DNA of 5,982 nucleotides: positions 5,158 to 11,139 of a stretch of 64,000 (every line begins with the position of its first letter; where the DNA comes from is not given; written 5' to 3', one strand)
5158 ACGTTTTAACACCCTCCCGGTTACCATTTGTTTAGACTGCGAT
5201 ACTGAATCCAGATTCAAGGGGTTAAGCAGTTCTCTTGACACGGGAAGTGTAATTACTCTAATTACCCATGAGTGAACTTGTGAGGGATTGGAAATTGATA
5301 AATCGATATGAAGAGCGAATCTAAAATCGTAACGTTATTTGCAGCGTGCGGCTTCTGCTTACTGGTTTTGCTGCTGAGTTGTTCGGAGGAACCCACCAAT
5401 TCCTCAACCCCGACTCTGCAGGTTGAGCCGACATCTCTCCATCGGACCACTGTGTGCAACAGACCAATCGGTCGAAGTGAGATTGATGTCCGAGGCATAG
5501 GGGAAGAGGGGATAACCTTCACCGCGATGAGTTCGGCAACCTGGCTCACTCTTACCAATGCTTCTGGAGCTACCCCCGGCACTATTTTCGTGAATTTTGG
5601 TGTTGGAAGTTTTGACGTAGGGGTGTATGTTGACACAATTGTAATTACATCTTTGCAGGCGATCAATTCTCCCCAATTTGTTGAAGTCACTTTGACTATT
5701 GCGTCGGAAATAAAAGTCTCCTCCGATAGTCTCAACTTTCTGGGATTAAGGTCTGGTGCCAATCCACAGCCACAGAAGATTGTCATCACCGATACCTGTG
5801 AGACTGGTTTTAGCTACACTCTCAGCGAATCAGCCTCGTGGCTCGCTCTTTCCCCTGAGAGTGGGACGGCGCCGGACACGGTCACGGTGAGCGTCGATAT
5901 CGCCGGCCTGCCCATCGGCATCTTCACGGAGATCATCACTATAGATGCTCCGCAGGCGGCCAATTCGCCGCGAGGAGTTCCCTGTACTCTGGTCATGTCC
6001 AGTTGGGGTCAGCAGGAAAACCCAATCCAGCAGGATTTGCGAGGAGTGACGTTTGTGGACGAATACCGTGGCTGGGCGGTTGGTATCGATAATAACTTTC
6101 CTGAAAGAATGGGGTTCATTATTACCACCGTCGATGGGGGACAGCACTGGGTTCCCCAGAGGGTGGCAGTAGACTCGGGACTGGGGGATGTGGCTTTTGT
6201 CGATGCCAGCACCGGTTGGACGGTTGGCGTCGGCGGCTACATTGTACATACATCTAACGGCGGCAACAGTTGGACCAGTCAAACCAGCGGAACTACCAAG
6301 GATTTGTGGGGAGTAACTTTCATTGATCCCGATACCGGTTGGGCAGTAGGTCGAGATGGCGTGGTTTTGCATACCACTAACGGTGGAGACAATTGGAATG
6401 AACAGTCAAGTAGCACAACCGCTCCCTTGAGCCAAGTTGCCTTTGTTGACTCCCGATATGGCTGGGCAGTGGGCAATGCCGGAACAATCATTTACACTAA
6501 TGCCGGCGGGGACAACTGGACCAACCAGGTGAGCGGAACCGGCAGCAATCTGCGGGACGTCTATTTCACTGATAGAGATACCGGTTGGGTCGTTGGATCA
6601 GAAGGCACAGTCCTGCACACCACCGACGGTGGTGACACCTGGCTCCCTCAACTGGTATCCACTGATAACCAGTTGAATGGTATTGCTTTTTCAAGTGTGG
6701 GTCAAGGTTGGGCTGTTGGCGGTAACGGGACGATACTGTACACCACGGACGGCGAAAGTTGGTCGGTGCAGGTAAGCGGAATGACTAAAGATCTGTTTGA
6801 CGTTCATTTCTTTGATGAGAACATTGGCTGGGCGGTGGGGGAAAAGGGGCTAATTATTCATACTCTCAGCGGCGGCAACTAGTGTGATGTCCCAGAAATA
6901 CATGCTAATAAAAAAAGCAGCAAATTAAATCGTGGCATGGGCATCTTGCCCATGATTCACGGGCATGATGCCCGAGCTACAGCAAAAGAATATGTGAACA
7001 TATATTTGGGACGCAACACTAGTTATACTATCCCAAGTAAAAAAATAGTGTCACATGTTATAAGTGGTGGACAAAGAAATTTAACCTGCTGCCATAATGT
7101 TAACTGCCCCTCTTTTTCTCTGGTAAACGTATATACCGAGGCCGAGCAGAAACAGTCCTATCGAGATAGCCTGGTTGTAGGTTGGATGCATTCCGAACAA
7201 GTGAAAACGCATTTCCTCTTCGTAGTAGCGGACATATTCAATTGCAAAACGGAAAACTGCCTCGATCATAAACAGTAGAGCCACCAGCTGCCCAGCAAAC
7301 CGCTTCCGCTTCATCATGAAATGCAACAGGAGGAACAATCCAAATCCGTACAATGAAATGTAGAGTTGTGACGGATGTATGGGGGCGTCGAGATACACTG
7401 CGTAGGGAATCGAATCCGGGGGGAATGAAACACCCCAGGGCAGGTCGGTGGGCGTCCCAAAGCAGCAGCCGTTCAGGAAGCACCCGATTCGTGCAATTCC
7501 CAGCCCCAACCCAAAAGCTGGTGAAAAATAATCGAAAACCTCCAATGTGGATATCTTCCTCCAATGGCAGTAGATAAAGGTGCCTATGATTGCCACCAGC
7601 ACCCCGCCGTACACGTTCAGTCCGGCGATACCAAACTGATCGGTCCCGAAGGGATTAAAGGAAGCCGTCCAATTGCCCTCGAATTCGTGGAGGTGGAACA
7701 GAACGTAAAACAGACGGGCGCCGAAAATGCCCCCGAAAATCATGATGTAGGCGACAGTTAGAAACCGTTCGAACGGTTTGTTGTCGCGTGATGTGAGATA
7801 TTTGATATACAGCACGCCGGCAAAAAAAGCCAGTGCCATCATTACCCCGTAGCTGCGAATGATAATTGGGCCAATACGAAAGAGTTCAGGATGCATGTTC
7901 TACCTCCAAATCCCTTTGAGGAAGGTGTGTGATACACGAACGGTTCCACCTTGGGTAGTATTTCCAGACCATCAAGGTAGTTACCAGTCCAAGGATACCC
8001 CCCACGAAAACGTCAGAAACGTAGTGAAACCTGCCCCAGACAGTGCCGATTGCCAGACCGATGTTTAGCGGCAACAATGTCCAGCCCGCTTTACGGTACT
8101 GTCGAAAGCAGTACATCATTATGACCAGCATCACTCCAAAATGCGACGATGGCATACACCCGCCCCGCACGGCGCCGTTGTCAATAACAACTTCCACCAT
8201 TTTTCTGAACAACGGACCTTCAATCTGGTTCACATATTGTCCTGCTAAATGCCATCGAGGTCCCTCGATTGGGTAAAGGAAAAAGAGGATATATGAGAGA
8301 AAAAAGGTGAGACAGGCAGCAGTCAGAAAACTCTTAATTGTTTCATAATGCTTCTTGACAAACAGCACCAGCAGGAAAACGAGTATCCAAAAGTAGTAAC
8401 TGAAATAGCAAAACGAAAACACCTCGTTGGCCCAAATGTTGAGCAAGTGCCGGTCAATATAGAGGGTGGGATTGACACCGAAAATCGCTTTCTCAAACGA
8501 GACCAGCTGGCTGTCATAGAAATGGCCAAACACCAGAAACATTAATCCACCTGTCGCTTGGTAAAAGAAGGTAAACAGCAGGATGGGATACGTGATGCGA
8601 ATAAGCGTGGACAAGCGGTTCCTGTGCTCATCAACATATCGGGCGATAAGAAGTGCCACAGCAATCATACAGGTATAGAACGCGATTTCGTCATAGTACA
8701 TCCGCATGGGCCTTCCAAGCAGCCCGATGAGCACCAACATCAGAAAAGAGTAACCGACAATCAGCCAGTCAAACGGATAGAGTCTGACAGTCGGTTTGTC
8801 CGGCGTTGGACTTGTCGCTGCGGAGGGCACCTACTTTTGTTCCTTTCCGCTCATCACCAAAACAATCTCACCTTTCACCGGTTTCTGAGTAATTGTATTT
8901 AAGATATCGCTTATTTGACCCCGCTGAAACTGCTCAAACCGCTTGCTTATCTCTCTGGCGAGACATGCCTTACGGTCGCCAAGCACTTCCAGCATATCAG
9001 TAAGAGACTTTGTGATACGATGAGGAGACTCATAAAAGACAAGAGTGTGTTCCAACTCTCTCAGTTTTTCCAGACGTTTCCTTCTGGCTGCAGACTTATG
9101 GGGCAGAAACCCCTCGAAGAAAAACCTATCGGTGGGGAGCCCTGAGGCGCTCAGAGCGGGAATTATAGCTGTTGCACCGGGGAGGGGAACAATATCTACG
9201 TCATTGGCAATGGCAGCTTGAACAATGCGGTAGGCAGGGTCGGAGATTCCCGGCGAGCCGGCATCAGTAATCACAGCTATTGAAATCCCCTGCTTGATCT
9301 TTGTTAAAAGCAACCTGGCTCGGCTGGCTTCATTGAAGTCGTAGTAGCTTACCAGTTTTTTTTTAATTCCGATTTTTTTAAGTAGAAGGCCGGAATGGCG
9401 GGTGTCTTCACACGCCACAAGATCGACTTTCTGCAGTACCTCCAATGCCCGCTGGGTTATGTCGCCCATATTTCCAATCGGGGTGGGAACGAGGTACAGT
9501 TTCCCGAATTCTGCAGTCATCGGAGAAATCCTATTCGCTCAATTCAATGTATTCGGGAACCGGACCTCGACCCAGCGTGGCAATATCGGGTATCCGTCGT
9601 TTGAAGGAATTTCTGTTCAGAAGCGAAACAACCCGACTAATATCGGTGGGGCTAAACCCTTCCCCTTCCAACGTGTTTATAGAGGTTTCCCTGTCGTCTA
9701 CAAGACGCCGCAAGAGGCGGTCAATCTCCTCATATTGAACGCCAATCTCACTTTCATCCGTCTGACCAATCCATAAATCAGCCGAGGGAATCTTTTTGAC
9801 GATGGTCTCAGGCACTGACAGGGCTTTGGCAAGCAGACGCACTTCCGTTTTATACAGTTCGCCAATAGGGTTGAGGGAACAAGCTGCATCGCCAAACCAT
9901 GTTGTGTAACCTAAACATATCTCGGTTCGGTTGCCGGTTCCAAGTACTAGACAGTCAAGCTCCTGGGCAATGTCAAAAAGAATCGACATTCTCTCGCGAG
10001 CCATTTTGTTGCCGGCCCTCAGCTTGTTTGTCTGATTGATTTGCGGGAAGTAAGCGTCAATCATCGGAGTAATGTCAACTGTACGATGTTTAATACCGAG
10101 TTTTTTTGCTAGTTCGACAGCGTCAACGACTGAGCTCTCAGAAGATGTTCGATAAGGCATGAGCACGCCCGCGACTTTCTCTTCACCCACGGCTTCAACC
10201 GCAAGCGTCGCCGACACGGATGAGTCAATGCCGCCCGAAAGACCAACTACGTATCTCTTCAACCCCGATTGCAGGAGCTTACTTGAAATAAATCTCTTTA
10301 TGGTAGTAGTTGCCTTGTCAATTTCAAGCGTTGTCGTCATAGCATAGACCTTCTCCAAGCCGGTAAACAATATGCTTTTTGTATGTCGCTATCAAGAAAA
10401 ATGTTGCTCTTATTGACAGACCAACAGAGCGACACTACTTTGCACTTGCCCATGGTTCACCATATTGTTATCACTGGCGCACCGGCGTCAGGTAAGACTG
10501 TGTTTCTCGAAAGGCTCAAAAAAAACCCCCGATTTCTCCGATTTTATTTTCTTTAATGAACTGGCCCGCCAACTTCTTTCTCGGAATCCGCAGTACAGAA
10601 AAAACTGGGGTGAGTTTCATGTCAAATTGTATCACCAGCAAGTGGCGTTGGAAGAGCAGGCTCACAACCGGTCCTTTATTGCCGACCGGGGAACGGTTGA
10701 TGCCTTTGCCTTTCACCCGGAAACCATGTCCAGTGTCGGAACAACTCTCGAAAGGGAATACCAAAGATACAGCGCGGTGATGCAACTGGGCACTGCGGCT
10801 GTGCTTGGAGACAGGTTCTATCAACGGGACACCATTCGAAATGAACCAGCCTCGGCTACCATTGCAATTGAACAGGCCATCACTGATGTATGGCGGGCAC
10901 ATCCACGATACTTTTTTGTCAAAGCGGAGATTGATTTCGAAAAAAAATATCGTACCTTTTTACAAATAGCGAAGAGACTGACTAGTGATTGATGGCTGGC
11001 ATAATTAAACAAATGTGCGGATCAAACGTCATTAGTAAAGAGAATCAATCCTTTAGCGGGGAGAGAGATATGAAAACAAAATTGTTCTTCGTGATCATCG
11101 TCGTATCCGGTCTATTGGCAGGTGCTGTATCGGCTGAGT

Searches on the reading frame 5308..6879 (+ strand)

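Call 11: search_protein_families(library=pfam, proteins=[window:5308-6879:+])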
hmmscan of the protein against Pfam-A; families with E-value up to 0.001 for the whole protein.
window:5308-6879:+ (524 aa): 3 families
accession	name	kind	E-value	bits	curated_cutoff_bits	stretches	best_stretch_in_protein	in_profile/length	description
PF14870.12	PSII_BNR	-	2.1e-40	139.3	27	4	280-410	8-143/303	Photosynthesis system II assembly factor YCF48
PF19190.6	BACON_2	-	3.1e-10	40.3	25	1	135-204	2-73/94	Viral BACON domain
PF13004.13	BACON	-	0.00076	19.9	25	0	171-197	4-31/61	Putative binding domain, N-terminal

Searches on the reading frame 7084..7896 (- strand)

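Call 11: search_protein_families(library=pfam, proteins=[window:7084-7896:-])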
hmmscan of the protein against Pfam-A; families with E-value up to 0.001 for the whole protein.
window:7084-7896:- (271 aa): 1 family
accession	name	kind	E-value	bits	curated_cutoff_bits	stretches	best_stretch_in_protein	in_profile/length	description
PF01790.23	LGT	-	5.5e-53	180.2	24.9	1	3-258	1-240/240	Prolipoprotein diacylglyceryl transferase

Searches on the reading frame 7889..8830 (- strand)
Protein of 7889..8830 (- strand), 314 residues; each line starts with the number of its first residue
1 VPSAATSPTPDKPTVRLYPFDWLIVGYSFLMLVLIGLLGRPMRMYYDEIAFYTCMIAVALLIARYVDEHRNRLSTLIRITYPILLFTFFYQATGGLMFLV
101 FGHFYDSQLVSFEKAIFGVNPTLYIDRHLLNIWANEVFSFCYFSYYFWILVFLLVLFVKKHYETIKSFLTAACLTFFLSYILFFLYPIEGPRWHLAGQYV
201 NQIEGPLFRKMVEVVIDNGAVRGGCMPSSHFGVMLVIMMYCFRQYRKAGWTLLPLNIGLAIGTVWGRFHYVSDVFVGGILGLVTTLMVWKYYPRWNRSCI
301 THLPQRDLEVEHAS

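Call 11: search_protein_families(library=pfam, proteins=[window:7889-8830:-])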
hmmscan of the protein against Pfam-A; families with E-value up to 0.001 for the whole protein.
window:7889-8830:- (314 aa): 2 families
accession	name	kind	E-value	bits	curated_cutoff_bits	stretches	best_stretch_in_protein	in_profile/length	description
PF14378.12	PAP2_3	-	9e-17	61.9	27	1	108-284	2-187/190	PAP2 superfamily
PF01569.27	PAP2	-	2.3e-08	34.3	27.2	1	223-296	48-129/130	PAP2 superfamily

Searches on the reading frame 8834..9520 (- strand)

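Call 11: search_protein_families(library=pfam, proteins=[window:8834-9520:-])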
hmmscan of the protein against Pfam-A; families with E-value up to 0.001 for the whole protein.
window:8834-9520:- (229 aa): 1 family
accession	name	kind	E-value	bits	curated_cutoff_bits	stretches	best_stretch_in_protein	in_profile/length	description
PF00590.25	TP_methylase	-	1.3e-32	113.9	27.8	1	7-206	1-211/212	Tetrapyrrole (Corrin/Porphyrin) Methylases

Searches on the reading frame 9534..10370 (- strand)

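Call 11: search_protein_families(library=pfam, proteins=[window:9534-10370:-])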
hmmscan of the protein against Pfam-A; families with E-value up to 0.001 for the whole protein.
window:9534-10370:- (279 aa): 4 families
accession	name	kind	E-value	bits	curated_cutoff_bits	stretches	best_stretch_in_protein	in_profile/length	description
PF02540.23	NAD_synthase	-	2.1e-79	266.5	21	1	23-261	4-242/242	NAD synthase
PF03054.22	tRNA_Me_trans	-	1.8e-07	31.5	20.6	1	39-101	2-73/202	tRNA methyl transferase HUP domain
PF06508.19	QueC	-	3.9e-05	23.7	22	1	40-101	2-61/210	Queuosine biosynthesis protein QueC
PF00733.27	Asn_synthase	-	0.00039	20.6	21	1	41-102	21-81/354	Asparagine synthase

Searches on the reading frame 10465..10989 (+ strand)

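Call 12: search_protein_families(library=pfam, proteins=[window:10465-10989:+])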
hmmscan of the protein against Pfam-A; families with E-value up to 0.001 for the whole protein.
window:10465-10989:+ (175 aa): 1 family
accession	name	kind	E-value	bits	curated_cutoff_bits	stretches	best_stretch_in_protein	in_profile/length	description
PF13521.12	AAA_28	-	9e-06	26.4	27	1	32-152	30-155/164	AAA domain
